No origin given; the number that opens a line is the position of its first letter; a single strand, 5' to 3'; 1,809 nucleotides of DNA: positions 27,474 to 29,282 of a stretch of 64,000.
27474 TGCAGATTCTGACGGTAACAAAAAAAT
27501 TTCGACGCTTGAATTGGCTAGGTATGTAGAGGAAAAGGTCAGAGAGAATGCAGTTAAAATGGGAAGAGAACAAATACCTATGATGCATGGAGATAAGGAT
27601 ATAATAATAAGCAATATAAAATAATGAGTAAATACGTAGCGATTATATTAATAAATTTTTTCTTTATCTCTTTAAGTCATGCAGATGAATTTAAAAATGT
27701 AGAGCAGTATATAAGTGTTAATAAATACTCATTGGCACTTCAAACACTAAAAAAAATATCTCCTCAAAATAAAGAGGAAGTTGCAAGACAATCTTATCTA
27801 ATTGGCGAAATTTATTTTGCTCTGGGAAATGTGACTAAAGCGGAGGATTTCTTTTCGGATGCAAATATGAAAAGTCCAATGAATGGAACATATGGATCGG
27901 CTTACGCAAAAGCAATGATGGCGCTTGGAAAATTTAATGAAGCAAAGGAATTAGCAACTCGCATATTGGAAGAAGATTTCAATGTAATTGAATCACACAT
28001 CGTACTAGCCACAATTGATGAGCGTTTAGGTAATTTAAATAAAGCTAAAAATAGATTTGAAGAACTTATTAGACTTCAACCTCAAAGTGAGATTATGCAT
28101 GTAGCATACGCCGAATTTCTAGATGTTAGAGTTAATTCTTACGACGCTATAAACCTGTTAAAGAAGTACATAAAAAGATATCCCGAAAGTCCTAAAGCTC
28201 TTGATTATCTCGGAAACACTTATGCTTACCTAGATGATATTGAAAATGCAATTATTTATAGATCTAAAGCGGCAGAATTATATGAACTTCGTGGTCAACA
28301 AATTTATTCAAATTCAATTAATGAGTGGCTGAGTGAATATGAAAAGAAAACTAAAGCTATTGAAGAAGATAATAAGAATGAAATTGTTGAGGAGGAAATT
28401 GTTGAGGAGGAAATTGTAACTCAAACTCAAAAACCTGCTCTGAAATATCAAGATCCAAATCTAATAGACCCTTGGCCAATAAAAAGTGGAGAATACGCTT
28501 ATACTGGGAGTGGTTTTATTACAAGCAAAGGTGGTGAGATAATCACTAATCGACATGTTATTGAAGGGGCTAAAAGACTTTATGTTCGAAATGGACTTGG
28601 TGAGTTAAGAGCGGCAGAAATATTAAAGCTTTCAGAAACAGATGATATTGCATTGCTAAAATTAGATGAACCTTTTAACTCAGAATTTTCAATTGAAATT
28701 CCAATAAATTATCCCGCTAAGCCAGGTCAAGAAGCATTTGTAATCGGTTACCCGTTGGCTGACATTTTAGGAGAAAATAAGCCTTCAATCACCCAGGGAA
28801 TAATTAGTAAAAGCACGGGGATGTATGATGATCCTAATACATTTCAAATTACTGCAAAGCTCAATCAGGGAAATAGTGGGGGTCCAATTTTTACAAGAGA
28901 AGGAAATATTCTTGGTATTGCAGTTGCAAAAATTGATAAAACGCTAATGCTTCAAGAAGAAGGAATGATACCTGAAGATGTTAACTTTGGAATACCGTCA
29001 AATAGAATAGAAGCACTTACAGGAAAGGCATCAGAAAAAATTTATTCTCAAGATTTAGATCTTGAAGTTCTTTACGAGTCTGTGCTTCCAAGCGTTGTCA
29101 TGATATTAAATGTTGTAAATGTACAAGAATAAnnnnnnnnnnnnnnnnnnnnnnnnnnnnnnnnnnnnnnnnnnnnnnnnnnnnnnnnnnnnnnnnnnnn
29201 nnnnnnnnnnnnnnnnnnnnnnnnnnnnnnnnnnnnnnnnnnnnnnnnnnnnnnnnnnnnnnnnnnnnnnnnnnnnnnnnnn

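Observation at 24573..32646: Eight-gene operon of exported proteins pairing an orthocaspase with a TPR-trypsin protease and lipoprotein/TPR scaffolds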

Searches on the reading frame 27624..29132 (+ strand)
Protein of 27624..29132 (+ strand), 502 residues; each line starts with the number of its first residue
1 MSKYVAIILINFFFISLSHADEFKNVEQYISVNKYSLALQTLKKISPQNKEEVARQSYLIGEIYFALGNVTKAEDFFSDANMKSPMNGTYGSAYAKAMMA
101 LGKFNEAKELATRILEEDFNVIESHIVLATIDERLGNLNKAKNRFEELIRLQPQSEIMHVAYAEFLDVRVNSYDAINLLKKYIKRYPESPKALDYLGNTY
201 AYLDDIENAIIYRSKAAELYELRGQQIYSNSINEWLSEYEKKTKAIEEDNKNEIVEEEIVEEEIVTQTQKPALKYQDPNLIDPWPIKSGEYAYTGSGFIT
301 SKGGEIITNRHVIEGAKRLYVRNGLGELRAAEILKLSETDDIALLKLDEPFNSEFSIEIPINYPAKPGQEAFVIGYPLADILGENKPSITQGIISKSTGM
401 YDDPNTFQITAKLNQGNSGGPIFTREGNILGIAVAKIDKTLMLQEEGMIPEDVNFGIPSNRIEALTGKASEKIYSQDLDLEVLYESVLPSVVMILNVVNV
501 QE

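Call 3: search_protein_families(library=pfam, proteins=[window:27624-29132:+], max_evalue=0.1)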
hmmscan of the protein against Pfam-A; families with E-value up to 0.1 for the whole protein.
window:27624-29132:+ (502 aa): 18 families
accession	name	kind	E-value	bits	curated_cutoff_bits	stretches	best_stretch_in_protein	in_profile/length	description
PF13365.12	Trypsin_2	-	1.1e-24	88.2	27.6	1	295-432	1-144/144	Trypsin-like peptidase domain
PF00089.32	Trypsin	-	1.8e-12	48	20.6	1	292-436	24-198/220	Trypsin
PF07719.23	TPR_2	-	4.1e-12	45.7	27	1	123-154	2-33/34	Tetratricopeptide repeat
PF14559.12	TPR_19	-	1.9e-11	44.5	25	2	99-156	2-59/68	Tetratricopeptide repeat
PF13428.12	TPR_14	-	5.7e-11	42.4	23.5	0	125-164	4-43/44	Tetratricopeptide repeat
PF23914.1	TPR_CcmH_CycH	-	1.4e-09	38.4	42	2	54-154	50-153/158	Cytochrome c-type biogenesis protein H TPR domain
PF13424.12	TPR_12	-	1e-08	35.7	30.1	1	100-152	22-75/77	Tetratricopeptide repeat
PF13432.12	TPR_16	-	1e-07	32.7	32.7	0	129-190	4-65/65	Tetratricopeptide repeat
PF13174.12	TPR_6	-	1.3e-07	32.3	26.3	0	174-189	18-33/33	Tetratricopeptide repeat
PF12895.13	ANAPC3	-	7.6e-07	29.8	27.2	0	29-78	33-80/82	Anaphase-promoting complex, cyclosome, subunit 3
PF13181.12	TPR_8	-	8.2e-06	26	25.7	0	123-154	2-33/34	Tetratricopeptide repeat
PF17874.7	TPR_MalT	-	0.0004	20.2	45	1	95-166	8-84/336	MalT-like TPR region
PF04733.20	Coatomer_E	-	0.0026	17.7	21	1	25-147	137-260/290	Coatomer epsilon subunit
PF20940.2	SSV1_D-63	-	0.0057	17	27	1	107-142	6-40/60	Sulfolobus spindle-shape virus 1, protein D-63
PF13431.12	TPR_17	-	0.0078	16.8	24.4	1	178-209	1-32/34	Tetratricopeptide repeat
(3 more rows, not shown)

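Call 4: search_protein_families(library=ncbifam, proteins=[window:27624-29132:+], max_evalue=0.1)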
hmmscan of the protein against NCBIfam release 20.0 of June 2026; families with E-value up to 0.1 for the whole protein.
window:27624-29132:+ (502 aa): 34 families (the best 25 are shown)
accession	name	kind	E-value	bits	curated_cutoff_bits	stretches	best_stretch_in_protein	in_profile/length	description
TIGR02037.1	degP_htrA_DO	subfamily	5.8e-24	84.8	416.2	1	287-469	54-227/434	Do family serine endopeptidase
NF033740.0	MarP_fam_protase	equivalog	6.7e-22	78.1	250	1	289-436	207-354/390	MarP family serine protease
TIGR02038.1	protease_degS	equivalog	1.1e-18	67.5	422.95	1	285-460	70-237/351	outer membrane-stress sensor serine endopeptidase DegS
TIGR02917.1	PEP_TPR_lipo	equivalog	1.5e-17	62.8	312.2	1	27-163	98-234/899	XrtA/PEP-CTERM system TPR-repeat protein PrsT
NF041521.1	HhoA_HhoB_HtrA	equivalog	1.6e-17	63.9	450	1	294-439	58-203/335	HhoA/HhoB/HtrA family serine endopeptidase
NF008147.1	PRK10898.1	equivalog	1.7e-17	63.6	408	1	290-460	75-238/352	outer membrane-stress sensor serine endopeptidase DegS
NF047968.1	SerProtHtrA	equivalog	5.4e-14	52.3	470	1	293-440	87-237/357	serine protease HtrA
NF040960.1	MamE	equivalog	6.2e-13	48.2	800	1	294-435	123-266/659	magnetosome formation protease MamE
NF053637.1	SerProtHtrAspr2045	equivalog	6.1e-12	45.2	650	1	292-464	102-277/394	serine protease HtrA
NF007526.1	PRK10139.1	equivalog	6.7e-12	44.8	756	1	290-466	88-256/456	serine endoprotease DegQ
NF008189.1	PRK10942.1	equivalog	3e-11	42.4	720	1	292-468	112-280/477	serine endoprotease DegP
TIGR02521.1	type_IV_pilW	equivalog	9.3e-09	35.2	154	1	99-221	42-166/234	type IV pilus biogenesis/stability protein PilW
TIGR02795.1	tol_pal_ybgF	equivalog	1.7e-07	31.9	90.1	1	20-109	3-94/119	tol-pal system protein YbgF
NF040959.1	MamA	equivalog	2.9e-07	30.1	200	2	34-161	52-178/204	magnetosome protein MamA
NF040961.1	MamO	equivalog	6e-07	28.2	800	1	288-443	93-250/648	magnetosome protein MamO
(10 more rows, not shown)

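Call 5: search_protein_families(library=padloc, proteins=[window:27624-29132:+], max_evalue=0.1)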
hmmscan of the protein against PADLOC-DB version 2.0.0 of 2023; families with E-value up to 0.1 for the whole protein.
window:27624-29132:+ (502 aa): 4 families
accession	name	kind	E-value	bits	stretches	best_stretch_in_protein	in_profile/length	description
PDLC02960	RT-Protease_XI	-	4.6e-20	70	1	284-436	339-486/506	single gene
PDLC02959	RT-Protease_XI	-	9.4e-18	62.4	1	284-436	341-489/510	single gene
PDLC04593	PDC-M35A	-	2e-07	29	1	289-434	17-179/216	-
PDLC05022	PDC-S45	-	3.4e-05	20.9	1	294-321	38-72/293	-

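Call 6: find_encoding_contigs(protein=window:27624-29132:+, flank=10000, max_places=6)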
Protein window:27624-29132:+ (502 aa): 2 contigs read that carry it; 2 places shown.
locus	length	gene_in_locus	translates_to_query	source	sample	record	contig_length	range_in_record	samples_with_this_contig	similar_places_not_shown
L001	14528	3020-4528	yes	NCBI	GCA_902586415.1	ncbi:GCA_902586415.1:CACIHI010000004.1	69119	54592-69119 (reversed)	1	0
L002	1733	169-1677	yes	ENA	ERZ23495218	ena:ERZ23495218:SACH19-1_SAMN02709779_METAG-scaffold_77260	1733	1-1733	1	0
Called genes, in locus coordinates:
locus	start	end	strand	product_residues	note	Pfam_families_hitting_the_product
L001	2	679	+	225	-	?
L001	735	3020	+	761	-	PF00656:Peptidase_C14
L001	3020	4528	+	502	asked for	PF12895:ANAPC3 (faint), PF13181:TPR_8 (faint), PF13432:TPR_16 (faint), PF14559:TPR_19 (faint), PF23914:TPR_CcmH_CycH (faint), PF13174:TPR_6 (faint), PF00089:Trypsin, PF13365:Trypsin_2, +3 more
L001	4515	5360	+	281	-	-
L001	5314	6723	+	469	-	PF13431:TPR_17 (faint), PF13424:TPR_12 (faint), PF00515:TPR_1 (faint), PF07719:TPR_2 (faint), PF13181:TPR_8 (faint), PF13414:TPR_11 (faint)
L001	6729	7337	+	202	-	-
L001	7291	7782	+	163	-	-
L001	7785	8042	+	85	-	-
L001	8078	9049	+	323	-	PF01244:Peptidase_M19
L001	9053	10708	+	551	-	-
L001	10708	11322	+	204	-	PF12525:DUF3726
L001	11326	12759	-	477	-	PF00171:Aldedh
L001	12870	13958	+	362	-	PF00005:ABC_tran, PF08402:TOBE_2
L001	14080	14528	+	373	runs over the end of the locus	PF13416:SBP_bac_8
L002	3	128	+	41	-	?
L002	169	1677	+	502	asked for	PF12895:ANAPC3 (faint), PF13181:TPR_8 (faint), PF13432:TPR_16 (faint), PF14559:TPR_19 (faint), PF23914:TPR_CcmH_CycH (faint), PF13174:TPR_6 (faint), PF00089:Trypsin, PF13365:Trypsin_2, +3 more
